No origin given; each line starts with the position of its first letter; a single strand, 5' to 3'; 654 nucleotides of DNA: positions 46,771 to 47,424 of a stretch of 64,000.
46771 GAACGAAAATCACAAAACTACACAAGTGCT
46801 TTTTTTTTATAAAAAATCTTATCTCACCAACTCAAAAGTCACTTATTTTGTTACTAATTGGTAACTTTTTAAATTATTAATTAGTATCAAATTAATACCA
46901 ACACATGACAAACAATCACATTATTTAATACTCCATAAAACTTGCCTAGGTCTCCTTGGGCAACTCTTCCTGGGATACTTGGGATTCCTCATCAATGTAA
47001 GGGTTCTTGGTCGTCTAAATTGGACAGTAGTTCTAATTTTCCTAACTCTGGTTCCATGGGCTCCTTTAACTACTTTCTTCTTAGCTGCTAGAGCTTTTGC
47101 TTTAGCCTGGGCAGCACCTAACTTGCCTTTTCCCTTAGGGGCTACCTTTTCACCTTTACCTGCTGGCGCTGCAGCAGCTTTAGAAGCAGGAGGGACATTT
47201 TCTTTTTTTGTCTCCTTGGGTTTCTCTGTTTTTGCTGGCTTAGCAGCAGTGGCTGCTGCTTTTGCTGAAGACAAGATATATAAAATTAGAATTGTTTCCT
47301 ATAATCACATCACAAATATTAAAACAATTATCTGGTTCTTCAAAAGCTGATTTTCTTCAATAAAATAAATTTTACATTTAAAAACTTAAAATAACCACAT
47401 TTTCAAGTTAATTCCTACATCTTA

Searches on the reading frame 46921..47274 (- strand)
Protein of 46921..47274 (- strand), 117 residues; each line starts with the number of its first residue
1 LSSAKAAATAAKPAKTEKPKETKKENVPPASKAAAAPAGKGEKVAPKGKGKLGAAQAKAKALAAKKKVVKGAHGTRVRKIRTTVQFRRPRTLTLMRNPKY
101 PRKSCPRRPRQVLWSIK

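Call 8: search_protein_families(library=pfam, proteins=[window:46921-47274:-], max_evalue=0.01)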
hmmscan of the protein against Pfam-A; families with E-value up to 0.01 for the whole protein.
window:46921-47274:- (117 aa): 1 family
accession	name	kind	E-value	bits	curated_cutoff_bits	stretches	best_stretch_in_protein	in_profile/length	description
PF03939.18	Ribosomal_L23eN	-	1e-23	83.6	27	1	57-107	1-51/51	Ribosomal protein L23, N-terminal domain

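Call 13: find_homologous_proteins(query=window:46921-47274:-, max_evalue=1e-10)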
Query window:46921-47274:- (117 aa): 25 proteins with E <= 1e-10 among 328 candidates.
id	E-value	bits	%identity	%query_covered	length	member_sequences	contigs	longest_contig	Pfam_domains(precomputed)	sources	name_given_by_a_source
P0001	4.9e-36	142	75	87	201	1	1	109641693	PF03939.19,PF00276.26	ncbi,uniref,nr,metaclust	ncbi:large ribosomal subunit protein uL23 [Parasteatoda tepidariorum]|uniref:large ribosomal subunit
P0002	3.7e-34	136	73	77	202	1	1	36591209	PF03939.19,PF00276.26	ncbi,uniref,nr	ncbi:hypothetical protein JTE90_000126 [Oedothorax gibbosus]|uniref:Large ribosomal subunit protein 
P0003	9.5e-34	134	82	63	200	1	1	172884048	PF03939.19,PF00276.26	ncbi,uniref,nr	ncbi:60S ribosomal protein L23a-like [Uloborus diversus]|uniref:60S ribosomal protein L23a-like n=1 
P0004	2.9e-33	133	70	91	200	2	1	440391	PF03939.19,PF00276.26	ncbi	ncbi:60S ribosomal protein L23a, partial [Stegodyphus mimosarum]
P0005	2.8e-30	123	86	59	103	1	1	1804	PF03939.19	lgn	-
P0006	1.8e-29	120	56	77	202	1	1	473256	PF03939.19,PF00276.26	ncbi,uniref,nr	ncbi:60S ribosomal protein L23a [Nephila pilipes]|uniref:60S ribosomal protein L23a n=1 Tax=Nephila 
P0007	3.1e-29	120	79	61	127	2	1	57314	PF03939.19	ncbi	ncbi:UNVERIFIED_CONTAM: 60S ribosomal protein L25 [Trichonephila clavipes]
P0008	4.1e-26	110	74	75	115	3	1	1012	PF03939.19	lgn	-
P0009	8.0e-21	93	56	95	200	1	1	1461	PF03939.19,PF00276.26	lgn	-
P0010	5.0e-15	74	59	62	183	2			PF03939.19,PF00276.26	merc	-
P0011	2.3e-14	72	54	74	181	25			PF03939.19,PF00276.26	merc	-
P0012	2.4e-14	72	58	65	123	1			PF03939.19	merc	-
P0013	6.1e-14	71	73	35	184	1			PF03939.19,PF00276.26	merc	-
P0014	1.1e-13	70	64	52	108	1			PF03939.19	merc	-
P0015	1.5e-13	69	57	62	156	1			PF03939.19,PF00276.26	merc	-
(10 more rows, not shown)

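Call 24: find_encoding_contigs(protein=P0005, flank=5000, max_places=5)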
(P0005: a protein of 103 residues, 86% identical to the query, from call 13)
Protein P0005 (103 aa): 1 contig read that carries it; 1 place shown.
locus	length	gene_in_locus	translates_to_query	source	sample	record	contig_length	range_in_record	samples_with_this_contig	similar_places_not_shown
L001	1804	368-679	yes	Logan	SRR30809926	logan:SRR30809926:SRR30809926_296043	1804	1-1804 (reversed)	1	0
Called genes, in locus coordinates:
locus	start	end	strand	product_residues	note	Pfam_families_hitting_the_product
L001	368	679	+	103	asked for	PF03939:Ribosomal_L23eN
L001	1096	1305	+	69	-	PF00276:Ribosomal_L23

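Call 25: find_encoding_contigs(protein=P0008, flank=5000, max_places=5)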
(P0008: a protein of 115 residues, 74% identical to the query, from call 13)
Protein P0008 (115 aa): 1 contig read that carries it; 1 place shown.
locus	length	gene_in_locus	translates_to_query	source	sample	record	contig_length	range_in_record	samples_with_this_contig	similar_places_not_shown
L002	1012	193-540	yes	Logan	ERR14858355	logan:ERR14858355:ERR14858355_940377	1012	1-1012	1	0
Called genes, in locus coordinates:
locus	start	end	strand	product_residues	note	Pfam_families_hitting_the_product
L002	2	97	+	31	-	?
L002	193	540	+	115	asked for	PF03939:Ribosomal_L23eN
